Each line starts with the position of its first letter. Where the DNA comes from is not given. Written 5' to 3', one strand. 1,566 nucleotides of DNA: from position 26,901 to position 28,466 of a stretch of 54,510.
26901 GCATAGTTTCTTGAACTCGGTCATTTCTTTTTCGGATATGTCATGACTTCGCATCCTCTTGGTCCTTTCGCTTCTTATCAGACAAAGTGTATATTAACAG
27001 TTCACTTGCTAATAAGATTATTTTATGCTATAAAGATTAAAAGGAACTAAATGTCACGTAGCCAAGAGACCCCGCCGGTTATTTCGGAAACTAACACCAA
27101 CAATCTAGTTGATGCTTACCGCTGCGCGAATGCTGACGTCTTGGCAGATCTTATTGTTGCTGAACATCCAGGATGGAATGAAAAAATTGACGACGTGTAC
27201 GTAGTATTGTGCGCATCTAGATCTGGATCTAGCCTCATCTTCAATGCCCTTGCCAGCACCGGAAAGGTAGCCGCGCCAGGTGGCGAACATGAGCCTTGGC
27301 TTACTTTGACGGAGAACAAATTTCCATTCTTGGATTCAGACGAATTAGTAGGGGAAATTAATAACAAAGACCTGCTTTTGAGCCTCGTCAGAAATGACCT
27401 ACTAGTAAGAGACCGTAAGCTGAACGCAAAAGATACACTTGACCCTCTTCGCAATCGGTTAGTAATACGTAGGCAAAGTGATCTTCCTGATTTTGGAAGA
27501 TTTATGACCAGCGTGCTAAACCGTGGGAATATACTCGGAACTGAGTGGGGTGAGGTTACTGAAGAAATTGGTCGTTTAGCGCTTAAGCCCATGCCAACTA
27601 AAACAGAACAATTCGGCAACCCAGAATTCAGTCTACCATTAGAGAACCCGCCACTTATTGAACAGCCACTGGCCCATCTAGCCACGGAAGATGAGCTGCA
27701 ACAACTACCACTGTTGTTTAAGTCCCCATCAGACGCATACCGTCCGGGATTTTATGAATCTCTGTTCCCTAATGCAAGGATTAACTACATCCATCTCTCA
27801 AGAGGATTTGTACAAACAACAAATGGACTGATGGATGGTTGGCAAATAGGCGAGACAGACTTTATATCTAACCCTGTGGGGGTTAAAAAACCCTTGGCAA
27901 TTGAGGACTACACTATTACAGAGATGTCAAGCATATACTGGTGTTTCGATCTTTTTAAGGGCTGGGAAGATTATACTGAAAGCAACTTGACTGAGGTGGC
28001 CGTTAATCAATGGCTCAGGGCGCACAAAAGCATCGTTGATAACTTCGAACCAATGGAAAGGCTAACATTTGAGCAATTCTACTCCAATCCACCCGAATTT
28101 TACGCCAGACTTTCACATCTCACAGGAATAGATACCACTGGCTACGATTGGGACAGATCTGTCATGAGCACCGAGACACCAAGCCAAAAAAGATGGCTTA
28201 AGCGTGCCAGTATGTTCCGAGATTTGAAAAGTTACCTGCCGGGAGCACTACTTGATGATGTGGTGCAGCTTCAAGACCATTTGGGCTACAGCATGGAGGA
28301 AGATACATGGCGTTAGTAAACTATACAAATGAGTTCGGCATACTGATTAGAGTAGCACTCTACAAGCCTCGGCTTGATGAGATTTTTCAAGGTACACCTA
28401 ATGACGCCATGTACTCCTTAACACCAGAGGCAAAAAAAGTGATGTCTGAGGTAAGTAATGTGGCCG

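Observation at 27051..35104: Ten-gene coupled operon on a mobile island: candidate pathway for a phosphoramidate or PAPS-like activated-group donor, built from an unusual part set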

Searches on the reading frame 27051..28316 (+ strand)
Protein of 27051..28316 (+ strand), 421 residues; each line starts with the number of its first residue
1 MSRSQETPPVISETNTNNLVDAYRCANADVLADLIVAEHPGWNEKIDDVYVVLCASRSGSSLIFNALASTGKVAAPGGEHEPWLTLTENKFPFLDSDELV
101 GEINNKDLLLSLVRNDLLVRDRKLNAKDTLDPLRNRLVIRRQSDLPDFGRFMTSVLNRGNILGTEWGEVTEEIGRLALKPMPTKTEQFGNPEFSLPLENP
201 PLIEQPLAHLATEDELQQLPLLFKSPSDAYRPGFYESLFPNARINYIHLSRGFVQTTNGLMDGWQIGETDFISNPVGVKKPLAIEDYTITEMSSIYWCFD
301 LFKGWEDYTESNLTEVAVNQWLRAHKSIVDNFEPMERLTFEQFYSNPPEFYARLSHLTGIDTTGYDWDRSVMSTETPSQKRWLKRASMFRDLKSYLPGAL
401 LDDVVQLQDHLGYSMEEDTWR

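Call 3: search_protein_families(library=pfam, proteins=[window:27051-28316:+], max_evalue=0.1)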
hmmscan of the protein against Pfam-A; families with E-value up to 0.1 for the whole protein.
window:27051-28316:+ (421 aa): 2 families
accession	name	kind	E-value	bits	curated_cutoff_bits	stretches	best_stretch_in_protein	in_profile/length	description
PF13469.12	Sulfotransfer_3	-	0.01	16.6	27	0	52-255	4-136/216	Sulfotransferase family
PF09037.16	Sulphotransf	-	0.045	13.7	22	1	50-76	2-28/244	Stf0 sulphotransferase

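Call 4: search_protein_families(library=ncbifam, proteins=[window:27051-28316:+], max_evalue=0.1)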
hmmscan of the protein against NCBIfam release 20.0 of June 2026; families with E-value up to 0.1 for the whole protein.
window:27051-28316:+ (421 aa): 0 families

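Call 10: search_protein_families(library=padloc, proteins=[window:27051-28316:+], max_evalue=0.01)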
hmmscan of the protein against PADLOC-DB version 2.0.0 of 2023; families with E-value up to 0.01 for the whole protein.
window:27051-28316:+ (421 aa): 0 families

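Call 11: search_protein_families(library=phrogs, proteins=[window:27051-28316:+], max_evalue=0.01)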
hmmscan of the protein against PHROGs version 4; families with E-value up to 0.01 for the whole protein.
window:27051-28316:+ (421 aa): 0 families

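Call 37: find_homologous_proteins(query=window:27051-28316:+, max_evalue=0.001)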
Query window:27051-28316:+ (421 aa): 151 proteins with E <= 0.001 among 4511 candidates; the best 120 are listed.
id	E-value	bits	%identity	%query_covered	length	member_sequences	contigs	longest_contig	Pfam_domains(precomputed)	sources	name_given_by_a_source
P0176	5.3e-288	973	100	100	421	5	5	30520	-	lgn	-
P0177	6.3e-264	893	90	100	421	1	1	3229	-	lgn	-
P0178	3.9e-223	759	76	100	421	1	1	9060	-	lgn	-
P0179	1.3e-221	754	77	97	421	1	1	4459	-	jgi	jgi:hypothetical protein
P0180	9.0e-219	744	75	100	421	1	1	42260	-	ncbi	-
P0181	1.0e-216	738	74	100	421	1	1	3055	-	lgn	-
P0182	2.2e-211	720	72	100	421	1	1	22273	-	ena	-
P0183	1.5e-206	704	71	100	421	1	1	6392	-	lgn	-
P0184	5.2e-194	663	67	100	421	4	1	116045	PF13469.13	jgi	jgi:hypothetical protein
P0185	5.2e-194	663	66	100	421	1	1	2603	-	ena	-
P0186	2.4e-193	661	66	100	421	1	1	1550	PF13469.13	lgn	-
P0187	7.8e-179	613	63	100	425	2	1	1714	-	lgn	-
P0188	1.9e-177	608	63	96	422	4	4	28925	PF13469.13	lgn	-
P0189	3.6e-177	607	75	82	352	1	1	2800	-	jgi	jgi:hypothetical protein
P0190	2.4e-176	605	62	99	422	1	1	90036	-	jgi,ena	-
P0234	1.1e-50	191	32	96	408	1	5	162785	PF13469.13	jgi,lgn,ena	-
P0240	1.3e-48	184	34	93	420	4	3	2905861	PF13469.13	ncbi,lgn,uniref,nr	ncbi:hypothetical protein Jab_1c03770 [Janthinobacterium sp. HH01]|uniref:sulfotransferase n=1 Tax=J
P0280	1.1e-42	164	34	90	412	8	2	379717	PF13469.13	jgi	jgi:hypothetical protein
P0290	7.7e-42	162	32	89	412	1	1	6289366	PF13469.13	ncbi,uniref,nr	ncbi:sulfotransferase [Roseateles amylovorans]|uniref:Sulfotransferase n=1 Tax=Roseateles amylovoran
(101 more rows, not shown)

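Call 40: find_encoding_contigs(protein=P0290, flank=10000, max_places=1)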
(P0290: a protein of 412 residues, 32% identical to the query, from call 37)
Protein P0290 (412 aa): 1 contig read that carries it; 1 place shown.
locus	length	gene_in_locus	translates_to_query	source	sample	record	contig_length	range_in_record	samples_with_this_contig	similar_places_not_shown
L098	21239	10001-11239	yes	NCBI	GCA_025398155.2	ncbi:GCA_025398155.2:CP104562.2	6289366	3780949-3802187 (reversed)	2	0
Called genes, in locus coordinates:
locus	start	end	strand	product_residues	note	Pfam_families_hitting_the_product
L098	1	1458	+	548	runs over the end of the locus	-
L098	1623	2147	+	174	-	PF01814:Hemerythrin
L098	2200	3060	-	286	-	-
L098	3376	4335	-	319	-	-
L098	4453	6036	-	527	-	PF00072:Response_reg, PF00512:HisKA, PF02518:HATPase_c, PF00072:Response_reg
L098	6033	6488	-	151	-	PF00072:Response_reg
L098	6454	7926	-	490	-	PF00672:HAMP, PF00512:HisKA, PF02518:HATPase_c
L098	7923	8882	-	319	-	PF13379:NMT1_2, PF09084:NMT1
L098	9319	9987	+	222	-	PF05175:MTS, PF06325:PrmA, PF12847:Methyltransf_18 (weak), PF13489:Methyltransf_23 (weak), PF03602:Cons_hypoth95, PF13649:Methyltransf_25, PF13847:Methyltransf_31, PF08241:Methyltransf_11, +3 more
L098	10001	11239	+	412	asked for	PF13469:Sulfotransfer_3 (faint)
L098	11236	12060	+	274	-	PF00491:Arginase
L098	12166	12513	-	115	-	PF12395:DUF3658 (weak)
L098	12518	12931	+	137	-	PF24705:DUF7668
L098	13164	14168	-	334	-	PF00756:Esterase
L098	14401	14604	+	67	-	-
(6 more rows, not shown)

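Call 41: find_encoding_contigs(protein=P0240, flank=10000, max_places=1)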
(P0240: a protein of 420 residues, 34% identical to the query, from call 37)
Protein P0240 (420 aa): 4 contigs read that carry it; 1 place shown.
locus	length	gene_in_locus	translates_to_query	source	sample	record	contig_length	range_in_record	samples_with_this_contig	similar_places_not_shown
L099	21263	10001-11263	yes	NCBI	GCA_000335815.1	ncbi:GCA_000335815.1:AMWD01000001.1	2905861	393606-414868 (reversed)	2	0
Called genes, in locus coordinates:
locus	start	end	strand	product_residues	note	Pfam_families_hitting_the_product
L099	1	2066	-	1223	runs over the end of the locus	PF14252:DUF4347, PF19077:Big_13 (weak), PF19078:Big_12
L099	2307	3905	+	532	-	PF04262:Glu_cys_ligase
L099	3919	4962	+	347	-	PF00850:Hist_deacetyl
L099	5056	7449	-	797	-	PF03929:PepSY_TM, PF00258:Flavodoxin_1, PF00175:NAD_binding_1 (weak)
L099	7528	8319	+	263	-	PF20966:MASE6 (weak), PF00990:GGDEF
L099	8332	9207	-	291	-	PF04052:TolB_N, PF26550:Tricorn_2nd, PF07676:PD40 (faint), PF25174:Beta-prop_THOC3 (faint), PF26549:Tricorn_N (weak)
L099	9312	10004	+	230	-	PF02353:CMAS (weak), PF05175:MTS, PF13489:Methyltransf_23 (weak), PF06325:PrmA, PF13847:Methyltransf_31, PF08241:Methyltransf_11, PF08242:Methyltransf_12, PF13649:Methyltransf_25, +1 more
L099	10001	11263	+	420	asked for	PF13469:Sulfotransfer_3 (faint)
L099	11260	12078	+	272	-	PF00491:Arginase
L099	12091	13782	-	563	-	PF00413:Peptidase_M10 (weak)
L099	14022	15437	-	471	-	PF00413:Peptidase_M10 (weak)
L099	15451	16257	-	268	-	-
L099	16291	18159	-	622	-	PF00413:Peptidase_M10 (weak)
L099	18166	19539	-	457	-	PF03415:Peptidase_C11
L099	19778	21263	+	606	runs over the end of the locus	PF04909:Amidohydro_2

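Call 48: search_solved_structures(query=A3, max_evalue=1, show_alignments=2)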
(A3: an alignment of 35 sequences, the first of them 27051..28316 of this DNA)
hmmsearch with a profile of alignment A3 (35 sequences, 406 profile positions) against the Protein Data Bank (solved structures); distinct sequences matched with E-value up to 1: 3.
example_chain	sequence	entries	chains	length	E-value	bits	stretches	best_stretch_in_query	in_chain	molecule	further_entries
4gox_A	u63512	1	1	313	0.0006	22.1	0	29-61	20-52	Polyketide synthase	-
4gbm_A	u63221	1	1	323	0.0017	20.6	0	300-346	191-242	CurM Sulfotransferase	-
2e7z_A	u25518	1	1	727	0.7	12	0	317-379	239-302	Acetylene hydratase Ahy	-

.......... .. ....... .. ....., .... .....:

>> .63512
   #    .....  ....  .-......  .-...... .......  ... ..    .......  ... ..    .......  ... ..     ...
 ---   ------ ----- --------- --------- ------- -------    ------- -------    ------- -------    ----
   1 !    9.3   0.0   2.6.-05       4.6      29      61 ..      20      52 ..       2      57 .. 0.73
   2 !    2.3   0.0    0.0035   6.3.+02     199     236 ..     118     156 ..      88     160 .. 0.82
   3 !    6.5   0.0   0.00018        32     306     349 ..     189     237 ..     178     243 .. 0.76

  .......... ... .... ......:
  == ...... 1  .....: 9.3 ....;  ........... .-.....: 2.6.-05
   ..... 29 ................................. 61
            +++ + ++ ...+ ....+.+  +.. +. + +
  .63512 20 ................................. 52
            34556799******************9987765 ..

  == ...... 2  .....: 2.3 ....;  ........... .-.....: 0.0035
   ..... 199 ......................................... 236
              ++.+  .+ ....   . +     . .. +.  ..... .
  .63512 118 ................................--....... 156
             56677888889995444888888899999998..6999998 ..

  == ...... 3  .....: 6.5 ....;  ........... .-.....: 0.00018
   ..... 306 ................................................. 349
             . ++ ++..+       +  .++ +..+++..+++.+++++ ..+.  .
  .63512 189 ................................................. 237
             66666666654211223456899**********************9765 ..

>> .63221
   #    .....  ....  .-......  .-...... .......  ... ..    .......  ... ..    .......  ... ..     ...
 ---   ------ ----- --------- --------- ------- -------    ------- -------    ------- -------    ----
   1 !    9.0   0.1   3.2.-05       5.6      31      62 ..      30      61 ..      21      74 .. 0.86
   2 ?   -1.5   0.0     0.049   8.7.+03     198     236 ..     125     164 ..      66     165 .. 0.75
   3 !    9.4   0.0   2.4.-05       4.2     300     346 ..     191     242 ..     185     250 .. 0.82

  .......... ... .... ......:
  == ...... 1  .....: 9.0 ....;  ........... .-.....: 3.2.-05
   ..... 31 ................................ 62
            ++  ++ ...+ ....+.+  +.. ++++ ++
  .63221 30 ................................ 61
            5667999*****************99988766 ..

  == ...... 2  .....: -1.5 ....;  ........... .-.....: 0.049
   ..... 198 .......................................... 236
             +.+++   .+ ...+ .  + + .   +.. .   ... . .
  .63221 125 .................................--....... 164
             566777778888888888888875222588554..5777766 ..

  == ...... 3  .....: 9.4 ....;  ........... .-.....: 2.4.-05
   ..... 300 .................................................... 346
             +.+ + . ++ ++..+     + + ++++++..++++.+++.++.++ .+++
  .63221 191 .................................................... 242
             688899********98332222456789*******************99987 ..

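Call 52: predict_structure(alignment_id=A3)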
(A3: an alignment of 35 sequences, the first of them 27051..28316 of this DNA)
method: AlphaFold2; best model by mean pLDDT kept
length: 421 residues; sequences in the alignment: 35
mean_pLDDT: 89.7   pTM: 0.89
mean pLDDT of the five models: 89.7, 88.9, 88.8, 88.7, 88.7
residues with pLDDT >= 90: 302; 70-90: 87; 50-70: 18; < 50: 14
segments of 3 or more residues with pLDDT < 50: 1-14
pLDDT, mean of each block of 10 residues (from residue 1): 38 66 95 95 97 92 92 94 95 91 95 97 94 94 91 95 92 86 92 87 91 97 95 97 97 93 74 86 89 88 93 95 97 92 87 93 78 68 93 95 97 93 86
secondary structure, 60 per line:
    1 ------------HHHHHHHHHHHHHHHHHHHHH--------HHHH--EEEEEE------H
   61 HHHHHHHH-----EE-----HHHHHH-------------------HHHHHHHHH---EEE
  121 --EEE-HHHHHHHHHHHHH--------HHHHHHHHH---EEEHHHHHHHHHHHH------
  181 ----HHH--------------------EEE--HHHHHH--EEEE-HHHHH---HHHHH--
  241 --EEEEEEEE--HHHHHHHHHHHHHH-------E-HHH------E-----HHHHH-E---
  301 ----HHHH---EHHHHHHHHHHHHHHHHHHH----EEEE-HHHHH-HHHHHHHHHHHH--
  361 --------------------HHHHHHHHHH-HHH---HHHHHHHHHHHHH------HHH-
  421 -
elements in order: H13-33 H42-45 E48-53 H60-68 H81-86 H106-114 E118-120 E123-125 H127-139 H148-156 E160-162 H163-174 E208-210 H213-218 E221-224 H226-230 H234-238 E243-250 H253-266 H291-295 H305-308 H313-331 E336-339 H341-345 H347-358 H381-390 H398-410

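Call 56: fold_search(model_id=the predicted structure, library=pdb)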
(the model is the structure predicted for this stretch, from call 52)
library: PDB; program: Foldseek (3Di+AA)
matches with E <= 10: 156; with E <= 0.001: 3
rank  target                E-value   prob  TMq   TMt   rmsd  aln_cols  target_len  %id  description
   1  4gbm                  1.8e-06  1.00  0.38  0.53  10.9       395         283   15  Sulfotransferase Domain from the Curacin Biosynthetic Pathway (released 2012-10-17)
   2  4gox                  1.5e-05  1.00  0.35  0.51   9.1       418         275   13  Sulfotransferase Domain from the Synechococcus PCC 7002 Olefin Synthase (released 2012-10-17)
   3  2zq5                  6.4e-04  0.99  0.29  0.33  17.9       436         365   10  Crystal structure of sulfotransferase STF1 from Mycobacterium tuberculosis H37Rv (type1 form) (released 2009-09-29)
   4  3rnl                  1.4e-03  1.00  0.34  0.53  11.1       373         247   11  Crystal Structure of Sulfotransferase from Alicyclobacillus acidocaldarius (released 2011-06-29)
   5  8w5z_A                2.5e-03  1.00  0.33  0.41  13.9       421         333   13  Crystal structure of tick tyrosylprotein sulfotransferase reveals the activation mechanism of tick anticoagulant prote (released 2024-04-10)
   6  5wrj_C                5.0e-03  1.00  0.33  0.48  13.6       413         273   10  Crystal structure of human tyrosylprotein sulfotransferase-1 complexed with PAP and gastrin peptide (released 2017-09-06)
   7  1tex_D                6.9e-03  0.98  0.30  0.48  14.1       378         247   11  Mycobacterium smegmatis Stf0 Sulfotransferase with Trehalose (released 2004-07-20)
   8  3ap3_B                7.7e-03  0.97  0.30  0.41  13.0       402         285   11  Crystal structure of human tyrosylprotein sulfotransferase-2 complexed with PAP (released 2011-10-26)
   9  3ap3_C                8.1e-03  0.93  0.25  0.35  14.3       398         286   12  Crystal structure of human tyrosylprotein sulfotransferase-2 complexed with PAP (released 2011-10-26)
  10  2z6v                  1.1e-02  0.77  0.30  0.31  17.7       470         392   14  Crystal structure of sulfotransferase STF9 from Mycobacterium avium (released 2008-09-09)
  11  3ap1_B                1.5e-02  0.97  0.31  0.42  12.9       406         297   12  Crystal structure of human tyrosylprotein sulfotransferase-2 complexed with PAP and C4 peptide (released 2011-10-26)
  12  3ap2_B                2.0e-02  0.99  0.34  0.46  11.9       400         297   12  Crystal structure of human tyrosylprotein sulfotransferase-2 complexed with PAP,C4 peptide, and phosphate ion (released 2011-10-26)
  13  3ap1_A                2.1e-02  0.94  0.31  0.41  11.9       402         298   11  Crystal structure of human tyrosylprotein sulfotransferase-2 complexed with PAP and C4 peptide (released 2011-10-26)
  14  3ap2_A                2.4e-02  0.97  0.34  0.45  12.5       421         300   12  Crystal structure of human tyrosylprotein sulfotransferase-2 complexed with PAP,C4 peptide, and phosphate ion (released 2011-10-26)
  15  1nst                  3.3e-02  0.87  0.31  0.42  10.2       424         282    8  THE SULFOTRANSFERASE DOMAIN OF HUMAN HAPARIN SULFATE N-DEACETYLASE/N-SULFOTRANSFERASE (released 1999-09-16)
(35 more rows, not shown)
